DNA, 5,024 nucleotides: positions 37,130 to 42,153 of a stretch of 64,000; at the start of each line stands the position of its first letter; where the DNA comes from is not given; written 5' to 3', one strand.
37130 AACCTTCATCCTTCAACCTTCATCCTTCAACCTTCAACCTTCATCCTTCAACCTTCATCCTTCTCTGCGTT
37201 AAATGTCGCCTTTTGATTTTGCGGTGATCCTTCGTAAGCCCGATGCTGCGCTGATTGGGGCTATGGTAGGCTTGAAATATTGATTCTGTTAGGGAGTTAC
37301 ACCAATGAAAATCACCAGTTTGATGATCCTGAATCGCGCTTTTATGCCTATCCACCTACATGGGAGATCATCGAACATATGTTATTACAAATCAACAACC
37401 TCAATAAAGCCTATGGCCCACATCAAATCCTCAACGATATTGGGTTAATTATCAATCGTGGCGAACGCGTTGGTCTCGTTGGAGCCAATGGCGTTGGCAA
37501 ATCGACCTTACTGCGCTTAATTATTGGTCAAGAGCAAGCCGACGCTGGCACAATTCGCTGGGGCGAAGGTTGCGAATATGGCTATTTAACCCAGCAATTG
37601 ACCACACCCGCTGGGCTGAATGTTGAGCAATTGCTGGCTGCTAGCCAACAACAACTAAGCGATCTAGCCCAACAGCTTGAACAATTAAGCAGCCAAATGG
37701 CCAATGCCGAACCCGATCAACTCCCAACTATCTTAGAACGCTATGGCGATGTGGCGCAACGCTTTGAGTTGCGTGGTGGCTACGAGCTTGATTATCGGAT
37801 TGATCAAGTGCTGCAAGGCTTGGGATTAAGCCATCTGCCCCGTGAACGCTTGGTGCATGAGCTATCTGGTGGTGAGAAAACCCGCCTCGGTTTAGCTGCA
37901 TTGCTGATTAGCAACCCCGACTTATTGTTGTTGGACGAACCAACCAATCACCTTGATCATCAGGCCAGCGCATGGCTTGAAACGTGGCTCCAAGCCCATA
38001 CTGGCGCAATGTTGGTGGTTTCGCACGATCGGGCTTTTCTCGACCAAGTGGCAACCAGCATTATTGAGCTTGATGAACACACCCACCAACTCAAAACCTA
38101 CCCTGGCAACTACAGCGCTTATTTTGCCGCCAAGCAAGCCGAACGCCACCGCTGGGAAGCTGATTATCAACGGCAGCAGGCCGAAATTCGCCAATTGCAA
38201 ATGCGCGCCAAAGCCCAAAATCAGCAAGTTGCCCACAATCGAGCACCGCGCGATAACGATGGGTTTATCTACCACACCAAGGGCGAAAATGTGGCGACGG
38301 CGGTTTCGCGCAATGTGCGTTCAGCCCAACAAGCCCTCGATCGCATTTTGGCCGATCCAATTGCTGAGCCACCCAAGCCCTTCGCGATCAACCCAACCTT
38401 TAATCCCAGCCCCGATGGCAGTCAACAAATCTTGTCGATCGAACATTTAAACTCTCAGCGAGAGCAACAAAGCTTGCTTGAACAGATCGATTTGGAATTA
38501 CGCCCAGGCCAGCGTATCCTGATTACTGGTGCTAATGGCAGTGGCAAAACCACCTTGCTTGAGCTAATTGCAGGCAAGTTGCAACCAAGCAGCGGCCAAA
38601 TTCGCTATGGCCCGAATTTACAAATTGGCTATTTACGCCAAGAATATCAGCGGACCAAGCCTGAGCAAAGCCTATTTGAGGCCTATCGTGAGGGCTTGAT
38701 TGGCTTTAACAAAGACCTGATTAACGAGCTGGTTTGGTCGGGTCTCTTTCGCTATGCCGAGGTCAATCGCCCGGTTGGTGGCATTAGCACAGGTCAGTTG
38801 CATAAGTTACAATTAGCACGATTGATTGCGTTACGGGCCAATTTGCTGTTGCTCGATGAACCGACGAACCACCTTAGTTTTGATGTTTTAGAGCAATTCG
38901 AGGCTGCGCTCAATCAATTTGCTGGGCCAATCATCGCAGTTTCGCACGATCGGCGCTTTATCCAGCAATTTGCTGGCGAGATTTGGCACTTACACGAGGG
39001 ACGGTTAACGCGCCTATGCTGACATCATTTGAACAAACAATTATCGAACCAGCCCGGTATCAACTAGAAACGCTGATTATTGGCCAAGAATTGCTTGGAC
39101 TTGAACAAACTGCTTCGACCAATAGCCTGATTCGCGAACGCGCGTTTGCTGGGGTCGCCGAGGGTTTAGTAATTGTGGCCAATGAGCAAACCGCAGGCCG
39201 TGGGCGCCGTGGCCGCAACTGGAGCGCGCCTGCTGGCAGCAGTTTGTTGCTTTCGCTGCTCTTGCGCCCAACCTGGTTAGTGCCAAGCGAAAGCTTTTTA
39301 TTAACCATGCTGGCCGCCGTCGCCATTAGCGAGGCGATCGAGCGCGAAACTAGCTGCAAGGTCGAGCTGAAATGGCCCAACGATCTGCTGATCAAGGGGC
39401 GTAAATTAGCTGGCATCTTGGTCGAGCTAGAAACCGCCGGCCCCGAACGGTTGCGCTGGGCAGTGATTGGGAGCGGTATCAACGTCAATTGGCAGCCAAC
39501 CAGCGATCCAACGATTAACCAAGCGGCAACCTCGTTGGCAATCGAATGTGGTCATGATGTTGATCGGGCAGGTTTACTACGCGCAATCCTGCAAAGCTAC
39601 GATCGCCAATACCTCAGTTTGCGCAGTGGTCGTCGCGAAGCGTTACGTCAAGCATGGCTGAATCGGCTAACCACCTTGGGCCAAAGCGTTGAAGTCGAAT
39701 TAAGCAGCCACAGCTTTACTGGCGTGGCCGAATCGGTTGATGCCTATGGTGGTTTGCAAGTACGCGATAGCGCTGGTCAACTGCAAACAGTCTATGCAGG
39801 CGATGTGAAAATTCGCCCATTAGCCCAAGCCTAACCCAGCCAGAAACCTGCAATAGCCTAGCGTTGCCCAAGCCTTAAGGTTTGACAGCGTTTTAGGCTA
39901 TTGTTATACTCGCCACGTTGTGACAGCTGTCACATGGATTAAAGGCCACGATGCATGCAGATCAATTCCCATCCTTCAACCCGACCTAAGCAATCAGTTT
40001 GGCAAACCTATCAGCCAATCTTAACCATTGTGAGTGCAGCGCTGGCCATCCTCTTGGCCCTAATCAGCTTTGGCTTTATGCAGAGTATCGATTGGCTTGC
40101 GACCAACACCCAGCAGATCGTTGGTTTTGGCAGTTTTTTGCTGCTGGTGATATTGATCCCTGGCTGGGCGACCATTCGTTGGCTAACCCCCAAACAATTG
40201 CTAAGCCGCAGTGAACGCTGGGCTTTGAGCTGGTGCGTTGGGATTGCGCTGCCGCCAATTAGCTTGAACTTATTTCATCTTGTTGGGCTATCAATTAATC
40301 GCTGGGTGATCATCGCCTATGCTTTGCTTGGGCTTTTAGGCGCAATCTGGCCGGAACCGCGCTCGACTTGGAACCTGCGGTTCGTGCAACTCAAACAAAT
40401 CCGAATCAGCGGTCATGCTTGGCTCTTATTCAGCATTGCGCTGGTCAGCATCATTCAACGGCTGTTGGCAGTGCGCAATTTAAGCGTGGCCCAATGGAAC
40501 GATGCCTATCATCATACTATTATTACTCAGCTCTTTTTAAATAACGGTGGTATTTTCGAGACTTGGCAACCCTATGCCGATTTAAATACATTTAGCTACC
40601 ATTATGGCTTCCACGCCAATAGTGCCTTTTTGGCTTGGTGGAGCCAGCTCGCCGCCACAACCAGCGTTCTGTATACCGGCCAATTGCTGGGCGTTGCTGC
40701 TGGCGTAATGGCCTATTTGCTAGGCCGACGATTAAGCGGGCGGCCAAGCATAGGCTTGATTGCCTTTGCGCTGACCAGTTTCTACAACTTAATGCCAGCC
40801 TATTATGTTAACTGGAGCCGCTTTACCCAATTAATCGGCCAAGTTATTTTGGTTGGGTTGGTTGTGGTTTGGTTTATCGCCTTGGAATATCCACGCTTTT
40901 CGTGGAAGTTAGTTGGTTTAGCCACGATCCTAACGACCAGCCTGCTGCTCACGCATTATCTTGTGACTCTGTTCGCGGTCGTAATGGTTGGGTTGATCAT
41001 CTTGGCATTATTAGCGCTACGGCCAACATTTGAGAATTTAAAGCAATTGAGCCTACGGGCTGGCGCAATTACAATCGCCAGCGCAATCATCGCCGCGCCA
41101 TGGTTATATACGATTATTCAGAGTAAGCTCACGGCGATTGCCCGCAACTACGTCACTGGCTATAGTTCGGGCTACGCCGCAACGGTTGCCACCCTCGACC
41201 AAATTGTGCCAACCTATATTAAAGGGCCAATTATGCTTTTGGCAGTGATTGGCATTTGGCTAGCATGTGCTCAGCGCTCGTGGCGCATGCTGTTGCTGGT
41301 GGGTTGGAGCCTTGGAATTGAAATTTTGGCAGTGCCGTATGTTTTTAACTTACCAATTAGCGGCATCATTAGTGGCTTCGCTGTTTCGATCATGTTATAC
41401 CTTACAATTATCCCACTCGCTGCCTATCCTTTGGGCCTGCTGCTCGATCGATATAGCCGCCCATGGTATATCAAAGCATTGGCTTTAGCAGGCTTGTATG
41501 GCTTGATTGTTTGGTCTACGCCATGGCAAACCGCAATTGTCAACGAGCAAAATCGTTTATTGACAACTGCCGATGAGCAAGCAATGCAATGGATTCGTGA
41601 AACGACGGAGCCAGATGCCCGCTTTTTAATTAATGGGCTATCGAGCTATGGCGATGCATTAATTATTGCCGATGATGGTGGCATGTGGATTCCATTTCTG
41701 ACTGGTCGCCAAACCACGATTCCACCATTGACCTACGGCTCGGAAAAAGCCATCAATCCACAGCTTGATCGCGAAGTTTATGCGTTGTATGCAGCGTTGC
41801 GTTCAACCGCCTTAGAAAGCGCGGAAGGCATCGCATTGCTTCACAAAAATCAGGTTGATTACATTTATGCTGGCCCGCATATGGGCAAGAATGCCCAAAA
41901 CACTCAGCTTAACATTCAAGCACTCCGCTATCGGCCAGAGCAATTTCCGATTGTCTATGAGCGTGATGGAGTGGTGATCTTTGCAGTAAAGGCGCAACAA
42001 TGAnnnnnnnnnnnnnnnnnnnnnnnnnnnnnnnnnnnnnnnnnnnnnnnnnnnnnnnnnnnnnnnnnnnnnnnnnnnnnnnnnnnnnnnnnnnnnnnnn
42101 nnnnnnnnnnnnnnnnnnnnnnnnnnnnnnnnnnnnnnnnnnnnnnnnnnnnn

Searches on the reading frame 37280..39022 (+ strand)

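Call 32: search_protein_families(library=pfam, proteins=[window:37280-39022:+], max_evalue=0.001)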
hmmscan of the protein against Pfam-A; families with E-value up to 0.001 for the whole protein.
window:37280-39022:+ (580 aa): 27 families (the best 25 are shown)
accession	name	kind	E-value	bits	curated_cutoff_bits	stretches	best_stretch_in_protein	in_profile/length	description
PF00005.33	ABC_tran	-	1.1e-53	181.9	25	2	51-223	1-137/137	ABC transporter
PF13304.12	AAA_21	-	4e-16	60.4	27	1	188-234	231-280/304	AAA domain, putative AbiEii toxin, Type IV TA system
PF02463.25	SMC_N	-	7.9e-09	35.7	40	0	141-262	135-209/220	RecF/RecN/SMC N terminal domain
PF13401.12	AAA_22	-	8.6e-09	36.2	27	0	413-551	8-118/130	AAA domain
PF13191.12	AAA_16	-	1.1e-08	36.2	32.6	0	395-449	8-63/167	AAA ATPase domain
PF13555.12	AAA_29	-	1.2e-08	35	27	1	406-440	18-51/61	P-loop containing region of AAA domain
PF12848.13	ABC_tran_Xtn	-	9.8e-08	32.4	25.9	1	267-310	4-52/85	ABC transporter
PF13521.12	AAA_28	-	4.7e-07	30.6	27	0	412-433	1-22/164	AAA domain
PF13476.12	AAA_23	-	1.2e-06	29.7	27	1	403-431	15-40/201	AAA domain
PF03193.22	RsgA_GTPase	-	1.8e-06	28.3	30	0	62-93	107-138/174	RsgA GTPase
PF00006.31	ATP-synt_ab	-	1.8e-06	28.2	29.5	0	57-92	10-45/213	ATP synthase alpha/beta family, nucleotide-binding domain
PF03308.22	MeaB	-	4.6e-06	26.3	23.1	0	390-434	11-57/273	Methylmalonyl Co-A mutase-associated GTPase MeaB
PF13173.12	AAA_14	-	1e-05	26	27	0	413-456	5-39/129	AAA domain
PF13481.12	AAA_25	-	2.3e-05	24.5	27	0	56-78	28-50/195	AAA domain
PF13238.12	AAA_18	-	3.6e-05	24.7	29.4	0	413-434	1-22/128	AAA domain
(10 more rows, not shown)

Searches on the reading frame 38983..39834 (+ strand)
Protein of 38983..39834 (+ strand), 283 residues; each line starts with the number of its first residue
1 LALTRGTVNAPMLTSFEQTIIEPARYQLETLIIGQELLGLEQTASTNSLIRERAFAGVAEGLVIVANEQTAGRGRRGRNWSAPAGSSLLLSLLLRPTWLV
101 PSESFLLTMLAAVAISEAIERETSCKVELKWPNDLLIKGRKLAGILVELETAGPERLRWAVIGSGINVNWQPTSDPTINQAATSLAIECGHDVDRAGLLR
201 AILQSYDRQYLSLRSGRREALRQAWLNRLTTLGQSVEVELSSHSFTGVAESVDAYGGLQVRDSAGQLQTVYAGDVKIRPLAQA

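Call 32: search_protein_families(library=pfam, proteins=[window:38983-39834:+], max_evalue=0.001)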
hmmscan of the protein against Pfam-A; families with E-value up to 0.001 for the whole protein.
window:38983-39834:+ (283 aa): 3 families
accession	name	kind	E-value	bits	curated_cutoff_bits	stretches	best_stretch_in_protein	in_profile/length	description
PF03099.24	BPL_LplA_LipB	-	2.3e-20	73.3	21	1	41-167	3-133/133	Biotin/lipoate A/B protein ligase family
PF02237.23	BPL_C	-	6.5e-08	32.8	21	1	231-275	1-45/48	Biotin protein ligase C terminal domain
PF16917.10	BPL_LplA_LipB_2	-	2.8e-05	24.2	27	1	87-203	41-159/183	Biotin/lipoate A/B protein ligase family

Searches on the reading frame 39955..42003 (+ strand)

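Call 32: search_protein_families(library=pfam, proteins=[window:39955-42003:+], max_evalue=0.001)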
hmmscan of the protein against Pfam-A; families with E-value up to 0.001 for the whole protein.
window:39955-42003:+ (682 aa): 0 families

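Call 44: search_protein_families(library=pfam, proteins=[window:39955-42003:+], max_evalue=1)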
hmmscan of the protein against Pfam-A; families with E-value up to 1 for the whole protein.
window:39955-42003:+ (682 aa): 1 family
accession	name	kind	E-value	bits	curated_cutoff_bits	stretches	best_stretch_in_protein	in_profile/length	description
PF20604.3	DUF6798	-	0.005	17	26.9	1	541-559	4-22/61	Domain of unknown function (DUF6798)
